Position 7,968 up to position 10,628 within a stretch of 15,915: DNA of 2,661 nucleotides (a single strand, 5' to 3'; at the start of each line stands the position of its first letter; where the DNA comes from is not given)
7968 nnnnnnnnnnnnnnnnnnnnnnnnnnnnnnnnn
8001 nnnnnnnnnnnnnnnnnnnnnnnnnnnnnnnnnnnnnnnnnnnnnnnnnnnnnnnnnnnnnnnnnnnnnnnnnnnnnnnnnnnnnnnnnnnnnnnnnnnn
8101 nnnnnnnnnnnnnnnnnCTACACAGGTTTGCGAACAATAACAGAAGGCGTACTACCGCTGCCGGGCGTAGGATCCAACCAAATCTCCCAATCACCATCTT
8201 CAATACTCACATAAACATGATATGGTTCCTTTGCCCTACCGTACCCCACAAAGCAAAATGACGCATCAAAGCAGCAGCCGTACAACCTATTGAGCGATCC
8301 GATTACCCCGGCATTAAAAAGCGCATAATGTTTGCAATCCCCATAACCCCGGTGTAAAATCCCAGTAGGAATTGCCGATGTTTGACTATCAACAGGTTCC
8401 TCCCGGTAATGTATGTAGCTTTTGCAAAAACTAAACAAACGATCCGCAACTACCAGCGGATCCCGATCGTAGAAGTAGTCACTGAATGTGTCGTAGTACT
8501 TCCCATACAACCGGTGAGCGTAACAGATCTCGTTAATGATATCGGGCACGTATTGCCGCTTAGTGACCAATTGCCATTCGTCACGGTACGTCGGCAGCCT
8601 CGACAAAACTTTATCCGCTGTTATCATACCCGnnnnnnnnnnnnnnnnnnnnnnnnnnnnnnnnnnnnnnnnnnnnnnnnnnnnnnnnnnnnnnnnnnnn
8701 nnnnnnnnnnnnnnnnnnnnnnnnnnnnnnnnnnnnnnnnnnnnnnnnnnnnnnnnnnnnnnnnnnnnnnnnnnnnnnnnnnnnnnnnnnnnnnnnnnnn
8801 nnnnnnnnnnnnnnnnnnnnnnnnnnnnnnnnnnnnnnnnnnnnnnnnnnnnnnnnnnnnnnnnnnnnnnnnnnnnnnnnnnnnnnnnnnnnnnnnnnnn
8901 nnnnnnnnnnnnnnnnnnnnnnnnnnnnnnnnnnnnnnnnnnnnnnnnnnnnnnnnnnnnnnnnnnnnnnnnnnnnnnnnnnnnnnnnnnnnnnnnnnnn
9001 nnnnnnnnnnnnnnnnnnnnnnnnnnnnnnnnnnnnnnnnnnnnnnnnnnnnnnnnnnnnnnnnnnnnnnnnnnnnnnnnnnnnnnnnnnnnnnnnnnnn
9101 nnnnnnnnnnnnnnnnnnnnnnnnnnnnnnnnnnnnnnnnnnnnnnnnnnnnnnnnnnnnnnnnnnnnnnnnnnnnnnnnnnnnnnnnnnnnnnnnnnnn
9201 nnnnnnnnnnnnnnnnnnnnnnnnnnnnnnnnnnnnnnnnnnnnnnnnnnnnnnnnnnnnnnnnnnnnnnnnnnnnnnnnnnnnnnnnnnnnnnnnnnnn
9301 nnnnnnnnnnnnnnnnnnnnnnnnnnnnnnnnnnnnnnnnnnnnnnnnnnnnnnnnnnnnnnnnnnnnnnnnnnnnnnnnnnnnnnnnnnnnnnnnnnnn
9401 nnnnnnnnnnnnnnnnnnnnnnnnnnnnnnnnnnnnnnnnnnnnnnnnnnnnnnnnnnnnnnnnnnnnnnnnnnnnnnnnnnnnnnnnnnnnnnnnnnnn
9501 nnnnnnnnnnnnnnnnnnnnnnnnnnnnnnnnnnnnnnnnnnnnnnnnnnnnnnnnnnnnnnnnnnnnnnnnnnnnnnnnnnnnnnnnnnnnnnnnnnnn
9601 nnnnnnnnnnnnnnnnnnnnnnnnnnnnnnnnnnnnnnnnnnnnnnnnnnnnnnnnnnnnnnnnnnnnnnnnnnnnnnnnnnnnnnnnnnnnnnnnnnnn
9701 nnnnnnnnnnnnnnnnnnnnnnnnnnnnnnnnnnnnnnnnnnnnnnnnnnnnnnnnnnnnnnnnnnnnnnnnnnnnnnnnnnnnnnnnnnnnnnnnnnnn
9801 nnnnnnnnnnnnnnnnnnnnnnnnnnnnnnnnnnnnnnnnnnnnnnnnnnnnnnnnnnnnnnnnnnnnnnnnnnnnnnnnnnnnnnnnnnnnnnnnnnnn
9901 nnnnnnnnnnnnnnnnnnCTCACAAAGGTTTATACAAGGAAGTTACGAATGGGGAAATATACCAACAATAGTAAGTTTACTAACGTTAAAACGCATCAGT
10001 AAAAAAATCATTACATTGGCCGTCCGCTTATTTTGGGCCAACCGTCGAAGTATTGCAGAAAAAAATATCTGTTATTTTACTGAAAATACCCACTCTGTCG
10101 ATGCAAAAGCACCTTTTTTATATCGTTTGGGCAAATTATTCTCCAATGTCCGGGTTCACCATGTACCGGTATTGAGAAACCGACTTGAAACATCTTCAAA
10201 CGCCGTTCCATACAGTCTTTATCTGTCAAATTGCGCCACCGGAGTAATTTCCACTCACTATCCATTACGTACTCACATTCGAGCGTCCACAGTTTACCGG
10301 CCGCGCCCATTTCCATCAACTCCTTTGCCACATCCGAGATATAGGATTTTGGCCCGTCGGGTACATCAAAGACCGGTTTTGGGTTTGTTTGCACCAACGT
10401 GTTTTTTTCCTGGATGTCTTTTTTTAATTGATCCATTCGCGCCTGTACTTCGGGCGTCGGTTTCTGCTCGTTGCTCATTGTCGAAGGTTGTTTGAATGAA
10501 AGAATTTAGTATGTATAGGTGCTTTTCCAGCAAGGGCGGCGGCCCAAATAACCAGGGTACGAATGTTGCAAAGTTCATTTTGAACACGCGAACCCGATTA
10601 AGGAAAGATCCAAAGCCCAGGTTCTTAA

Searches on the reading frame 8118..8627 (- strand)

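Call 9: search_protein_families(library=phrogs, proteins=[window:8118-8627:-], max_evalue=0.1)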
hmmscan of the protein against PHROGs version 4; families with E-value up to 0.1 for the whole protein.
window:8118-8627:- (169 aa): 0 families

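Call 68: search_protein_families(library=pfam, proteins=[window:8118-8627:-], max_evalue=0.05)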
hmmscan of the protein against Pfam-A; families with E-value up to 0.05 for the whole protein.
window:8118-8627:- (169 aa): 1 family
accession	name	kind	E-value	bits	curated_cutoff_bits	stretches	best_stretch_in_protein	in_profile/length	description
PF01841.26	Transglut_core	-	0.038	14.7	23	0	56-102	13-58/108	Transglutaminase-like superfamily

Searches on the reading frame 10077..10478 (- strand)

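Call 7: search_protein_families(library=pfam, proteins=[window:10077-10478:-], max_evalue=0.1)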
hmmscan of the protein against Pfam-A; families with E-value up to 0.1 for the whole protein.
window:10077-10478:- (133 aa): 1 family
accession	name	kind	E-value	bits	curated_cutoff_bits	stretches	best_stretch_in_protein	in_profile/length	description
PF11594.13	Med28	-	0.039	14.8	29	1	3-32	62-91/102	Mediator complex subunit 28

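Call 8: search_protein_families(library=phrogs, proteins=[window:10077-10478:-], max_evalue=0.1)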
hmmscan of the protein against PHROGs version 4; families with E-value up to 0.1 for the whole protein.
window:10077-10478:- (133 aa): 0 families

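Call 85: search_protein_families(library=ncbifam, proteins=[window:10077-10478:-], max_evalue=0.1)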
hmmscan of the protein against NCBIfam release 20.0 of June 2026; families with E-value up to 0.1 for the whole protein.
window:10077-10478:- (133 aa): 0 families
